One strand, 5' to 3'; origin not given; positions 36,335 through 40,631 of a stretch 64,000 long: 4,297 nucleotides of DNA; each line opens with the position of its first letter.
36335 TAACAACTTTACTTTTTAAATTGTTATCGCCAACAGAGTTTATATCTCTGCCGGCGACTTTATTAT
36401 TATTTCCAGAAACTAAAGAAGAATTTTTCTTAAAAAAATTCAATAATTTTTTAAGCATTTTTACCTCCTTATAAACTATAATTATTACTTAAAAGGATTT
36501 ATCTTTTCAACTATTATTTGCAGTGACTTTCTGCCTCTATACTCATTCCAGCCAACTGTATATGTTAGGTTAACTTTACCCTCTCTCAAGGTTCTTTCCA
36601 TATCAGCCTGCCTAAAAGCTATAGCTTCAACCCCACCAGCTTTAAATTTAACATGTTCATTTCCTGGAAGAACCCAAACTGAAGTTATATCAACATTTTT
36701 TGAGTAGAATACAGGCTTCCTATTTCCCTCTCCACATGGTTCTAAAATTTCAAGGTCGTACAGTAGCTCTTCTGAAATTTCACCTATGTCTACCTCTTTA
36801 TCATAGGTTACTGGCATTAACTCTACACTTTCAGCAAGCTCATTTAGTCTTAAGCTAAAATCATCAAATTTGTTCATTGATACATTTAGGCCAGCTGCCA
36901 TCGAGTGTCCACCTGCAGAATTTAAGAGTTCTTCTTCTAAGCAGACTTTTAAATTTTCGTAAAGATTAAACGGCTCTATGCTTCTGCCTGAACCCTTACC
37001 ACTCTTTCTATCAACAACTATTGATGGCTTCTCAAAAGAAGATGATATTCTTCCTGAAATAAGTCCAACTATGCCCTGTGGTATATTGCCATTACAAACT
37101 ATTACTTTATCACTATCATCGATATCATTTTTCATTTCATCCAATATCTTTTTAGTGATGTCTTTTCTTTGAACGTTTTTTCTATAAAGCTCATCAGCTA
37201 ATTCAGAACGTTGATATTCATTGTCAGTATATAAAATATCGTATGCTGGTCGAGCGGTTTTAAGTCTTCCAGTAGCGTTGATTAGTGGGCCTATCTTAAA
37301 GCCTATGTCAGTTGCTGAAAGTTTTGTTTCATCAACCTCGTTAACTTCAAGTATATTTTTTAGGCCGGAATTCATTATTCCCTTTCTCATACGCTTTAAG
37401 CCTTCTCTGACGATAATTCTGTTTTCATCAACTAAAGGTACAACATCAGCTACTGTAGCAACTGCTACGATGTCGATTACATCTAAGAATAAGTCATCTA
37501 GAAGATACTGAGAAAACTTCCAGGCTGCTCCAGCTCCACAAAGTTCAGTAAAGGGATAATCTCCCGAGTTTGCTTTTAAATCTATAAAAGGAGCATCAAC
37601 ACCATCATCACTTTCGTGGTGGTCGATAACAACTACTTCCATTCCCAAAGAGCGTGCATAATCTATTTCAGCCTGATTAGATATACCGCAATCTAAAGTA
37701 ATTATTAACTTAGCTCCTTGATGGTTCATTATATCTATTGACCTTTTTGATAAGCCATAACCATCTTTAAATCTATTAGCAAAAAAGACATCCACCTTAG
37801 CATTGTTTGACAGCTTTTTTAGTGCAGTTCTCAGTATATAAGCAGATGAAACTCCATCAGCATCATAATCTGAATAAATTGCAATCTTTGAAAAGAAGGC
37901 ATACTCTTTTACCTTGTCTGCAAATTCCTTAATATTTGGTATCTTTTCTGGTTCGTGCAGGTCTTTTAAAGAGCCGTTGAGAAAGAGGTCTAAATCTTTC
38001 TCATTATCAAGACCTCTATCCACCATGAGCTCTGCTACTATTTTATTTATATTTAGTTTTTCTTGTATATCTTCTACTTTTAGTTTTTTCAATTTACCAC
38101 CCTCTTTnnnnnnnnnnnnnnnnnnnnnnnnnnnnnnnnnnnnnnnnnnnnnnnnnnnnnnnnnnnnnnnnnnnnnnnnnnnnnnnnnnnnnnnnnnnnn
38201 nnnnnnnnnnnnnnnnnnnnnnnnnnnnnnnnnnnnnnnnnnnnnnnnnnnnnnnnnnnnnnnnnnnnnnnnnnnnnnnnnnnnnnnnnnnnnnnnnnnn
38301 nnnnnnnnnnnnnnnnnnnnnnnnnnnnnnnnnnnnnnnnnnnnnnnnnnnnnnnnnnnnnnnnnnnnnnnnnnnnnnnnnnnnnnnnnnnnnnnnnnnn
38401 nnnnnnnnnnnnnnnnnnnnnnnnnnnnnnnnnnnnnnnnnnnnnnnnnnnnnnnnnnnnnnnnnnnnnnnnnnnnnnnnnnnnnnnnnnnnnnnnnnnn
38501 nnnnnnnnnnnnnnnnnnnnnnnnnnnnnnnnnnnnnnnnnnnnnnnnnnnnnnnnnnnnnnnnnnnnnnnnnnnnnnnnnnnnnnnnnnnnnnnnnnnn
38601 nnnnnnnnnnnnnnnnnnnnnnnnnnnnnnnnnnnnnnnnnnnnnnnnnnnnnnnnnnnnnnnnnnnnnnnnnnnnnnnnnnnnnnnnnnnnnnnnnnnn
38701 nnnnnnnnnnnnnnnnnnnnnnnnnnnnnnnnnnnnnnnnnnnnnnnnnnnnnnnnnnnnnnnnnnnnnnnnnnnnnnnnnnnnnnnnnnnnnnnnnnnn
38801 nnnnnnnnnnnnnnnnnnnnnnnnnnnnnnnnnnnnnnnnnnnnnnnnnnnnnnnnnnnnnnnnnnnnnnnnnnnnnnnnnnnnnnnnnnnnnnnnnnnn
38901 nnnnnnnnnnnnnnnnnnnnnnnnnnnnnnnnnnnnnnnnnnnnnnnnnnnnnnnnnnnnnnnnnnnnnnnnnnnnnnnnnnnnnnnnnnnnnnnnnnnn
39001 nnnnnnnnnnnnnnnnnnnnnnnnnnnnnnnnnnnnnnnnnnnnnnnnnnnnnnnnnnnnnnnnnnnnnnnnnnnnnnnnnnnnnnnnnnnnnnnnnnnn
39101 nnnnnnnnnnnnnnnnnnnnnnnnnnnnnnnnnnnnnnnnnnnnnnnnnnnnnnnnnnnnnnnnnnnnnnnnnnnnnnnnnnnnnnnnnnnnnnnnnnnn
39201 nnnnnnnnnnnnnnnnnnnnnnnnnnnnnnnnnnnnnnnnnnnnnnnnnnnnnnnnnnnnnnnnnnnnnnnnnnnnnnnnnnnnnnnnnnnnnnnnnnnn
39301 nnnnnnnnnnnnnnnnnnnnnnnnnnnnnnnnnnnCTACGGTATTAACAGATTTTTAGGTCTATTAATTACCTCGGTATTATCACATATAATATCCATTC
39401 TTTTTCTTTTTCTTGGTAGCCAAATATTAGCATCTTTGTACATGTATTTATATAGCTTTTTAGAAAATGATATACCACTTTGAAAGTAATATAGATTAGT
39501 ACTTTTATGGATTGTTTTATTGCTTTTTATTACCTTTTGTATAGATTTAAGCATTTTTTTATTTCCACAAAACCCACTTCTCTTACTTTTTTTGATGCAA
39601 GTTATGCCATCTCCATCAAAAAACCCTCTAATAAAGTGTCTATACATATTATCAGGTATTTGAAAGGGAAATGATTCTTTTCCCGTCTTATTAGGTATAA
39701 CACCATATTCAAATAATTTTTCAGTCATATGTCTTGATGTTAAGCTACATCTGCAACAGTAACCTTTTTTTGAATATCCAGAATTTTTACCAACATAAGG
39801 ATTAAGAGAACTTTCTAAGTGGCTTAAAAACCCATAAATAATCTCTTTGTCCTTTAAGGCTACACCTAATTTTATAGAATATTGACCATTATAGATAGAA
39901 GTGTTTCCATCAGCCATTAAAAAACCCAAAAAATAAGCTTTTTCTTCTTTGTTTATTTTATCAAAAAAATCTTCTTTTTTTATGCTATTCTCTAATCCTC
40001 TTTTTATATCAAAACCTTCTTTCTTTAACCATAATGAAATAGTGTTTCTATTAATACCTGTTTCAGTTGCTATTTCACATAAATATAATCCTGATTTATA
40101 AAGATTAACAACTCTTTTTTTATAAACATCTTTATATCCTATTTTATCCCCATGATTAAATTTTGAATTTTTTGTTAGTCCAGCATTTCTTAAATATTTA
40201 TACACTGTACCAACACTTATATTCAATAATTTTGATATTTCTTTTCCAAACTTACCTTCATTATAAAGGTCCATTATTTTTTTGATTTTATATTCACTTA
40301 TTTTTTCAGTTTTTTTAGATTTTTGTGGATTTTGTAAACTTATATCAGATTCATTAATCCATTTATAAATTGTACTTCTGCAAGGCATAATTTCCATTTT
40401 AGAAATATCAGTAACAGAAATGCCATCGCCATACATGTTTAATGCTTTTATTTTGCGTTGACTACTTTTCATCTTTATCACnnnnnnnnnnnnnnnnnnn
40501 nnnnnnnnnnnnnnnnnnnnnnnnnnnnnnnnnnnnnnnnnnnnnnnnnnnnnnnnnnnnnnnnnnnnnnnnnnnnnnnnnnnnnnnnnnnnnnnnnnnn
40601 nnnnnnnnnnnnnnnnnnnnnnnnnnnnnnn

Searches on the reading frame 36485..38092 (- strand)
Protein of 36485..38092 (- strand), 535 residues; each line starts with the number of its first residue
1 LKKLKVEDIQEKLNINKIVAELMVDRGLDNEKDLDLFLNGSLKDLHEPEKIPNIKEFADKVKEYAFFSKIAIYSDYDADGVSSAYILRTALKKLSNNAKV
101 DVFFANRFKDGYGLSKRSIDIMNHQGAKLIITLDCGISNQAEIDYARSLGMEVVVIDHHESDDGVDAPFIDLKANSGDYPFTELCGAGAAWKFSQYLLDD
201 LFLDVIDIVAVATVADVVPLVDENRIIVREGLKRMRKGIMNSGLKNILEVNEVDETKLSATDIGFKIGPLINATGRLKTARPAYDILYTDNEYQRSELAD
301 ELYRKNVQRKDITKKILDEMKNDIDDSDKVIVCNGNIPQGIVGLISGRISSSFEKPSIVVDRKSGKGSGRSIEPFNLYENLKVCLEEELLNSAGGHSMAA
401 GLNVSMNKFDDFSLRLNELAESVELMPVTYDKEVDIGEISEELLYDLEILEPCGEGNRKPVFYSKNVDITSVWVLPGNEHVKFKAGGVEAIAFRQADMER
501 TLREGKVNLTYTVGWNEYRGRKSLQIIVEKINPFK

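Call 10: search_protein_families(library=pfam, proteins=[window:36485-38092:-], max_evalue=0.01)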
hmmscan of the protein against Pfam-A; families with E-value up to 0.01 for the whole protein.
window:36485-38092:- (535 aa): 3 families
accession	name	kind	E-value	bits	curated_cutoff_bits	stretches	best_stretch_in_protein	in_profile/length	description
PF17768.7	RecJ_OB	-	2.6e-22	79.4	27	1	430-529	1-106/107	RecJ OB domain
PF01368.27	DHH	-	9.4e-20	71.6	28.1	1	69-199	1-107/125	DHH family, N-terminal domain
PF02272.25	DHHA1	-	2.1e-07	31.8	25.9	1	329-420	3-100/102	DHHA1 domain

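Call 11: search_protein_families(library=phrogs, proteins=[window:36485-38092:-], max_evalue=0.01)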
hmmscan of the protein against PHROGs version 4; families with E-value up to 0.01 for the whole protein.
window:36485-38092:- (535 aa): 2 families
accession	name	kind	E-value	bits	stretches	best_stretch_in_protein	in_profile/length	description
phrog_2484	-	DNA, RNA and nucleotide metabolism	1.4e-103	348.4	1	5-532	2-557/564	RecJ-like ssDNA exonuclease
phrog_4771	-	other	1.9e-07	31.5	1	54-193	4-126/363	DHH phosphoesterase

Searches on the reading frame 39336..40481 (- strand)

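Call 10: search_protein_families(library=pfam, proteins=[window:39336-40481:-], max_evalue=0.01)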
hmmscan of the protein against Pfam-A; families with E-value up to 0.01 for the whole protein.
window:39336-40481:- (381 aa): 22 families
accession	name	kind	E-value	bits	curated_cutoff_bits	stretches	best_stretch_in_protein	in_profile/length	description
PF13384.12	HTH_23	-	1.5e-13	50.6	24.6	1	121-154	7-40/50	Homeodomain-like domain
PF02796.21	HTH_7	-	6.8e-09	36.2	23.8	1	60-98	5-43/45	Helix-turn-helix domain of resolvase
PF06056.18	Terminase_5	-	1e-08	35.4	20.3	1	121-159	3-41/58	Putative ATPase subunit of terminase (gpP-like)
PF13551.12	HTH_29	-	1.8e-08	34.7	28.1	0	67-98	2-34/64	Winged helix-turn helix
PF13518.12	HTH_28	-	5e-08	33.3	25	0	68-98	4-34/52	Helix-turn-helix domain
PF19610.4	DUF6115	-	5.1e-07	30.6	27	1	53-93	87-127/134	Family of unknown function (DUF6115)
PF12728.13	HTH_17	-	1.5e-06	28.8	27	0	80-101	5-26/51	Helix-turn-helix domain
PF14493.12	HTH_40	-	4e-06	27.5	27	0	70-100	6-36/89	Helix-turn-helix domain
PF08281.18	Sigma70_r4_2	-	1.3e-05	25.2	25.7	1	75-100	25-50/54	Sigma-70, region 4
PF15978.11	TnsD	-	3.1e-05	23.6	32.4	0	68-107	190-230/355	Tn7-like transposition protein D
PF01710.22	HTH_Tnp_IS630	-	7.9e-05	23.1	21.3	0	68-161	10-100/119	Transposase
PF14528.11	LAGLIDADG_3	-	0.00025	21.7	22.5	0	280-300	3-23/82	LAGLIDADG-like domain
PF00196.25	GerE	-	0.00035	20.6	23.5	0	68-99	9-40/57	Bacterial regulatory proteins, luxR family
PF13022.12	HTH_Tnp_1_2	-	0.00051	20.6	27.9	0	135-157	30-52/122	Helix-turn-helix of insertion element transposase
PF13936.12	HTH_38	-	0.00062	19.9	27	0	66-98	10-42/44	Helix-turn-helix domain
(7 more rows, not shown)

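Call 11: search_protein_families(library=phrogs, proteins=[window:39336-40481:-], max_evalue=0.01)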
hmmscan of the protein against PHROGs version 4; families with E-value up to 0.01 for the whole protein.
window:39336-40481:- (381 aa): 33 families (the best 25 are shown)
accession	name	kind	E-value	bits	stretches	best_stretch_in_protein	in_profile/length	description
phrog_4645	-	DNA, RNA and nucleotide metabolism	1.4e-49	170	1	72-368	1-306/308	endonuclease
phrog_4494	-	unknown function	6.7e-11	43.7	1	120-155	7-42/109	-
phrog_1303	-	DNA, RNA and nucleotide metabolism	7.5e-11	43.1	1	53-172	16-138/184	DNA binding protein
phrog_3855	-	DNA, RNA and nucleotide metabolism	3.4e-09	38.1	1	54-105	57-111/115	HTH DNA binding protein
phrog_14025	-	unknown function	7.5e-09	36.7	0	120-158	18-57/98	-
phrog_3746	-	head and packaging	3.7e-08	33.7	1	116-163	8-55/374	terminase large subunit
phrog_6081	-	unknown function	3.9e-08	34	1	65-178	3-112/169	-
phrog_4151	-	DNA, RNA and nucleotide metabolism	1.1e-07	32.8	1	121-159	10-48/154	DNA binding protein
phrog_323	-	transcription regulation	1.5e-07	32.3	1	47-188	83-212/319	transcriptional regulator, D5-like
phrog_9366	-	integration and excision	1.8e-07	32.1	1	117-154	67-104/109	transposase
phrog_8446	-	DNA, RNA and nucleotide metabolism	1.9e-07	31.9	1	74-165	26-106/211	HNH endonuclease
phrog_4538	-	unknown function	1.7e-06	28.2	2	114-181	351-419/447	-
phrog_7545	-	DNA, RNA and nucleotide metabolism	2.3e-06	28.9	0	127-170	13-56/160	HNH endonuclease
phrog_4102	-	head and packaging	3.5e-06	28.3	0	54-104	8-58/166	terminase small subunit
phrog_664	-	DNA, RNA and nucleotide metabolism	4.4e-06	27.7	0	16-106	48-130/210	DNA binding protein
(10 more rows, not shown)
